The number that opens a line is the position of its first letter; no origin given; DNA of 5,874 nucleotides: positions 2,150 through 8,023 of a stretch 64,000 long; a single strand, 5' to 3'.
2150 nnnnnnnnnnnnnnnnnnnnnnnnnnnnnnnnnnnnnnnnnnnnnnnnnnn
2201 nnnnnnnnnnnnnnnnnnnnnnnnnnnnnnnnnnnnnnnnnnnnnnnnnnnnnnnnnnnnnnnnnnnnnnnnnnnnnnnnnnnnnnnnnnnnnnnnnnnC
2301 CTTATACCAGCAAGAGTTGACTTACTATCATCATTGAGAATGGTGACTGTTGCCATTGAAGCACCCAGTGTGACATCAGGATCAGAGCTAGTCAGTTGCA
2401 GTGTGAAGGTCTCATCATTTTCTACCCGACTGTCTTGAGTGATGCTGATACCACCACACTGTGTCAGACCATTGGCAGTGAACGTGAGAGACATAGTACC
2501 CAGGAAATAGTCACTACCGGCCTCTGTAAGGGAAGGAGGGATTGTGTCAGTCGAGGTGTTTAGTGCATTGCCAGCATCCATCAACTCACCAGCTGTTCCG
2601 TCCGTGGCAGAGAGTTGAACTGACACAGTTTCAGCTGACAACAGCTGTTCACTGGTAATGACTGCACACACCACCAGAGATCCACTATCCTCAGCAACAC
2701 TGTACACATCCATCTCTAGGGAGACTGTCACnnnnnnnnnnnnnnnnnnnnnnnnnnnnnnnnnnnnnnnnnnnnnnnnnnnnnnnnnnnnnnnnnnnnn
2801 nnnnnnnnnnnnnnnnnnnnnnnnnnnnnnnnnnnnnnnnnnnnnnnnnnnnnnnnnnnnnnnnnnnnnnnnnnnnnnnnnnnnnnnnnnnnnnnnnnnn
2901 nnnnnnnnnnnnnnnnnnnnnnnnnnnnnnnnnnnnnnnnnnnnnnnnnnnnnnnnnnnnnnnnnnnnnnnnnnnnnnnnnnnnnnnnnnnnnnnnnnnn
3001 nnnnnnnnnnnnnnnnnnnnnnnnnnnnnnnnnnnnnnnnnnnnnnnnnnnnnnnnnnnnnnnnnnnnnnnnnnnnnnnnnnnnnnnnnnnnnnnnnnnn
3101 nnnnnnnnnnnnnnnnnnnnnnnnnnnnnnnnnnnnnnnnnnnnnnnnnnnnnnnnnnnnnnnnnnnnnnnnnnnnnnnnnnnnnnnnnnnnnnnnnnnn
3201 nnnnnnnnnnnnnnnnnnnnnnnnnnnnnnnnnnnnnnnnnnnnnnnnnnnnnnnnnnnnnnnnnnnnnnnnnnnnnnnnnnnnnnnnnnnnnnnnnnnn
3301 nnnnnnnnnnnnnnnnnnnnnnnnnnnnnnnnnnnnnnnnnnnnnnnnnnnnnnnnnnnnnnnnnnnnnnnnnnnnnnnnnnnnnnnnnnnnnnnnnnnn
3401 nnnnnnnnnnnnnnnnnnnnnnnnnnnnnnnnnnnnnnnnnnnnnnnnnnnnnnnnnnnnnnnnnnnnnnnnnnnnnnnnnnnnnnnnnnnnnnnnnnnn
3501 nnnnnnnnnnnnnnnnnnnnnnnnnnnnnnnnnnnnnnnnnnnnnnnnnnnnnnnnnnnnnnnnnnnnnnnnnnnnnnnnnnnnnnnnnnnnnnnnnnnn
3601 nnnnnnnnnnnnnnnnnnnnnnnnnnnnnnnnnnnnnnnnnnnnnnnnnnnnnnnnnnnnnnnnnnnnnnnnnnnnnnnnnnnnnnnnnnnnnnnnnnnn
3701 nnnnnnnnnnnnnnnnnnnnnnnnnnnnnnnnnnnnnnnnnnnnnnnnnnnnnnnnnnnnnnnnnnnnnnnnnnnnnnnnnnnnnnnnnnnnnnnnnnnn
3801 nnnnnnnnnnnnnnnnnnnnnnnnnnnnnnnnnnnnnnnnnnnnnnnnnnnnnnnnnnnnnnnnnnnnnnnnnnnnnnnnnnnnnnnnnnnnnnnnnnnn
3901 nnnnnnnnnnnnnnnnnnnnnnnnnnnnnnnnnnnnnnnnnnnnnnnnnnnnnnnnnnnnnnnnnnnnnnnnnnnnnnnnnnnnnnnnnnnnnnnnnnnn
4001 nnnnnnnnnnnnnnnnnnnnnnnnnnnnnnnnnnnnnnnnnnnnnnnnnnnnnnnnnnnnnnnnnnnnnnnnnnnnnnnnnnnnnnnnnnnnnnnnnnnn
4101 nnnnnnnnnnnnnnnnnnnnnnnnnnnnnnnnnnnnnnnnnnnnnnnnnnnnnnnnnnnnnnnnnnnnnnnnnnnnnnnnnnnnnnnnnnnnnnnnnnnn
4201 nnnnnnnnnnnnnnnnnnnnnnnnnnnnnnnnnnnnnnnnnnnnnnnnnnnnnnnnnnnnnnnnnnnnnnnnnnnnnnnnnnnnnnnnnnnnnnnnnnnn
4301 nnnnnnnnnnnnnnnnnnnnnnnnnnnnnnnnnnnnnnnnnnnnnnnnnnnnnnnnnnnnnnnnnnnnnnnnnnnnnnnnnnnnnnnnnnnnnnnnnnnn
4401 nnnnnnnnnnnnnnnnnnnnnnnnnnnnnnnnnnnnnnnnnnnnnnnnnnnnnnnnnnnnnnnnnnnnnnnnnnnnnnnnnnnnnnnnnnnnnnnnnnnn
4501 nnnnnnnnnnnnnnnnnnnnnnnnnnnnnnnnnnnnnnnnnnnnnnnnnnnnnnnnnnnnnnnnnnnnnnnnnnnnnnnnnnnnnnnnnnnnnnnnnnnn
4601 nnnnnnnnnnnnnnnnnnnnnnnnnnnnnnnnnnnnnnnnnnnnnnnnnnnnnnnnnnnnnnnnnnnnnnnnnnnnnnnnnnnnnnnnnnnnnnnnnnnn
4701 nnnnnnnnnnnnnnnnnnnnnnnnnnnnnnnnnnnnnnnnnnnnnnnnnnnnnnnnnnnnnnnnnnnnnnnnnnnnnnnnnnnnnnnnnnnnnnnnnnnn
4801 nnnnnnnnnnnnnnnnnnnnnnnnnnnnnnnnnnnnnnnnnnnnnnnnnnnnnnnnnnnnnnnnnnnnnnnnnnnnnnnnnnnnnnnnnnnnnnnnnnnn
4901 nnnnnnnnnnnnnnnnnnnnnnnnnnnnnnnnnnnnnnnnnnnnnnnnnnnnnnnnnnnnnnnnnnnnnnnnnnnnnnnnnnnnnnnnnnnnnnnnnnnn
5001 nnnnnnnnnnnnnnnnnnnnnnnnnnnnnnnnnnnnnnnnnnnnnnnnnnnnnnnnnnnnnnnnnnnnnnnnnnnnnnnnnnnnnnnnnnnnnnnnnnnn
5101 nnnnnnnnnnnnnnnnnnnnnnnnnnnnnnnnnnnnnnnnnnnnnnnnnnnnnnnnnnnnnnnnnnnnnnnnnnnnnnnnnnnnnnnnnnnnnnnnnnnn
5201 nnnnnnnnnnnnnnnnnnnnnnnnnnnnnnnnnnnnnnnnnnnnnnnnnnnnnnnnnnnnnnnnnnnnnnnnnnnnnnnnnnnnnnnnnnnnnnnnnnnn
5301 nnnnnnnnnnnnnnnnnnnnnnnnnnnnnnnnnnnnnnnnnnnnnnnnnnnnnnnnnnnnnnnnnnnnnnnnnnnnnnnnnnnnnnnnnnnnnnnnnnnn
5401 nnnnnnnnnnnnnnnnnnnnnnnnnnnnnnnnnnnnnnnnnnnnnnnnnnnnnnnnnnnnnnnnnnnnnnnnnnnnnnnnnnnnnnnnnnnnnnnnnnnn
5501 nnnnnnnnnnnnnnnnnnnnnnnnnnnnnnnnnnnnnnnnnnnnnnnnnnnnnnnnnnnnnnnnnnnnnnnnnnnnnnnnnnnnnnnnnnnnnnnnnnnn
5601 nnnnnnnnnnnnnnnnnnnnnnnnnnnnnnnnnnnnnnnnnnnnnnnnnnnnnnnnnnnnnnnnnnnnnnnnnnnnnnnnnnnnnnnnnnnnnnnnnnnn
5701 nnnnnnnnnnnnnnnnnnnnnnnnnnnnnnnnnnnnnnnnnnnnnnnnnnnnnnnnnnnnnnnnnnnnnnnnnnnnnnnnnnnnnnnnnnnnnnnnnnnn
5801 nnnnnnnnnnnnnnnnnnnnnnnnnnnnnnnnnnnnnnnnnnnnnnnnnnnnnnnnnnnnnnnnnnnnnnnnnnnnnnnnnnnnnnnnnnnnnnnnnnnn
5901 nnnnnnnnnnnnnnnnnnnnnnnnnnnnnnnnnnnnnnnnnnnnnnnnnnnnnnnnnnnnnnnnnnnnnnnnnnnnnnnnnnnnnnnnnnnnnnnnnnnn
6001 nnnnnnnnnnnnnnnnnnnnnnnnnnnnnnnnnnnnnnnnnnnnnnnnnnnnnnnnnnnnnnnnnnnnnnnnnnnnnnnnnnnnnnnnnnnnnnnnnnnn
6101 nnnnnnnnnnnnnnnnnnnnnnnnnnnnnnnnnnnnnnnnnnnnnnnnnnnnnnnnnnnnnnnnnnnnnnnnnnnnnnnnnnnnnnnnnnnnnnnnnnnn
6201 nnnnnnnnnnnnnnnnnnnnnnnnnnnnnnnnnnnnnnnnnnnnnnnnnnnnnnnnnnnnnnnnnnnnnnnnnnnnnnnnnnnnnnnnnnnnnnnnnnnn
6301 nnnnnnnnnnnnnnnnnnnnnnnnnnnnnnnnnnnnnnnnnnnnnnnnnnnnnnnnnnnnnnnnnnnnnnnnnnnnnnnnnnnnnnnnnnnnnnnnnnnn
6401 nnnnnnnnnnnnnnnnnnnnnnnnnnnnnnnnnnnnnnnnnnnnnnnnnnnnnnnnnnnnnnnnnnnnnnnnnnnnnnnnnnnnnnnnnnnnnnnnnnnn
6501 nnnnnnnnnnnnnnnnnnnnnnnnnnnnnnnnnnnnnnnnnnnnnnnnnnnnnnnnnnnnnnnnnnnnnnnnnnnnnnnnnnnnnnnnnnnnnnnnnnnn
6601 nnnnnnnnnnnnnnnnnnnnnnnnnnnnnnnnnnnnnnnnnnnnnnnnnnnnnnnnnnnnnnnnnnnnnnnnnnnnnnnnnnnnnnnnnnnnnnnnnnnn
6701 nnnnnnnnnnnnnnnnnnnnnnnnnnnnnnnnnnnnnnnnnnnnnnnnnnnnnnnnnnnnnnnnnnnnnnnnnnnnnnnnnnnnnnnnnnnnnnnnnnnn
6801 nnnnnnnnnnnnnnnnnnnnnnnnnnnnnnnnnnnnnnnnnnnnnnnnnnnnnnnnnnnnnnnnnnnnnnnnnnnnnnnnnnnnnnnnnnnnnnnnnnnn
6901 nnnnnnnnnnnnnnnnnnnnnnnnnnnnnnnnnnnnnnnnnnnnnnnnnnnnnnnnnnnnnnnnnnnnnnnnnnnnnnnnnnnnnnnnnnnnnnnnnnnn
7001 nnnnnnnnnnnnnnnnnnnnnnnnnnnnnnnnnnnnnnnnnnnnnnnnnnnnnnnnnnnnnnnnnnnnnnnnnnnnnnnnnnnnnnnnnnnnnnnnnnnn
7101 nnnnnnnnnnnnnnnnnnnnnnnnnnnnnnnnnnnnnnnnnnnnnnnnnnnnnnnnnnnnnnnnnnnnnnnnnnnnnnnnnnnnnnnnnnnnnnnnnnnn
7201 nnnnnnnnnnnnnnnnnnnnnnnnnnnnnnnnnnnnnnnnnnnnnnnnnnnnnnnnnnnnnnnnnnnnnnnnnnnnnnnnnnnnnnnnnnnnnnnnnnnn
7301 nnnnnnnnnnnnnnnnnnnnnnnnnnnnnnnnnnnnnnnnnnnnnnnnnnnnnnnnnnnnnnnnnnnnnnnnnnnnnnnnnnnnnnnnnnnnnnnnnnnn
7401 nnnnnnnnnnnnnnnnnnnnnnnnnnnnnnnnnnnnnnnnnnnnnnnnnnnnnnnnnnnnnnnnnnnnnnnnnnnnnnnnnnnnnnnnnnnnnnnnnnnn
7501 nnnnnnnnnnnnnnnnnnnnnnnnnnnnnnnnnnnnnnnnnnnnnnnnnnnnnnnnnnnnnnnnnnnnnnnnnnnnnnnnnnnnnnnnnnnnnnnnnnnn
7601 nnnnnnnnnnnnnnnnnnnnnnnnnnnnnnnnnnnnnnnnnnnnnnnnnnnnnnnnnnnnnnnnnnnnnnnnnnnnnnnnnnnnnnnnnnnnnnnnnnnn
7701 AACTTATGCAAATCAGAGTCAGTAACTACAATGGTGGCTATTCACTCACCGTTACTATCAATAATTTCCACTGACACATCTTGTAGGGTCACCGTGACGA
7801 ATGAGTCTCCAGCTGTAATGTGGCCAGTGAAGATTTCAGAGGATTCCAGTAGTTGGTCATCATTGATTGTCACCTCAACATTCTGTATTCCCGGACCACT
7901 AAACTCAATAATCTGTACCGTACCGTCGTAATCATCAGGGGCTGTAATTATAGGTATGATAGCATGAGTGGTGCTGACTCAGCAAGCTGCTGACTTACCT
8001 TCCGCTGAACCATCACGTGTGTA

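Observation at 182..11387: Unusual domain architecture: NIDO + cbEGF + SMB-like + >=20 Calx-beta on one minus-strand gene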

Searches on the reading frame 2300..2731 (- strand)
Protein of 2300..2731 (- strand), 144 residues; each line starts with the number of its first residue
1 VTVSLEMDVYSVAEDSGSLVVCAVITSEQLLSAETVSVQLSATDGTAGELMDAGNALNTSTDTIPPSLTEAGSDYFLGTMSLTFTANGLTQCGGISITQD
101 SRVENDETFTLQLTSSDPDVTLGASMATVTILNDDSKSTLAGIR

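Call 4: search_protein_families(library=pfam, proteins=[window:2300-2731:-], max_evalue=1)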
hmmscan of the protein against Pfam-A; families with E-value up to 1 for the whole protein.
seq(144 aa): 1 family
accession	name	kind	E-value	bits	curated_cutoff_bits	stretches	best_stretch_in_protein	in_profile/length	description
PF03160.20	Calx-beta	-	4.7e-15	56.1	27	2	70-135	51-119/119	Calx-beta domain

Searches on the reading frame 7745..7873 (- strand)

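Call 4: search_protein_families(library=pfam, proteins=[window:7745-7873:-], max_evalue=1)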
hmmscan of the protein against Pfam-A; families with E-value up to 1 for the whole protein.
seq(43 aa): 1 family
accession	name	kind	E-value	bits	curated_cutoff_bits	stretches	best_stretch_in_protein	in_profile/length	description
PF01121.26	CoaE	-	0.032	14.3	27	1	15-40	5-30/180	Dephospho-CoA kinase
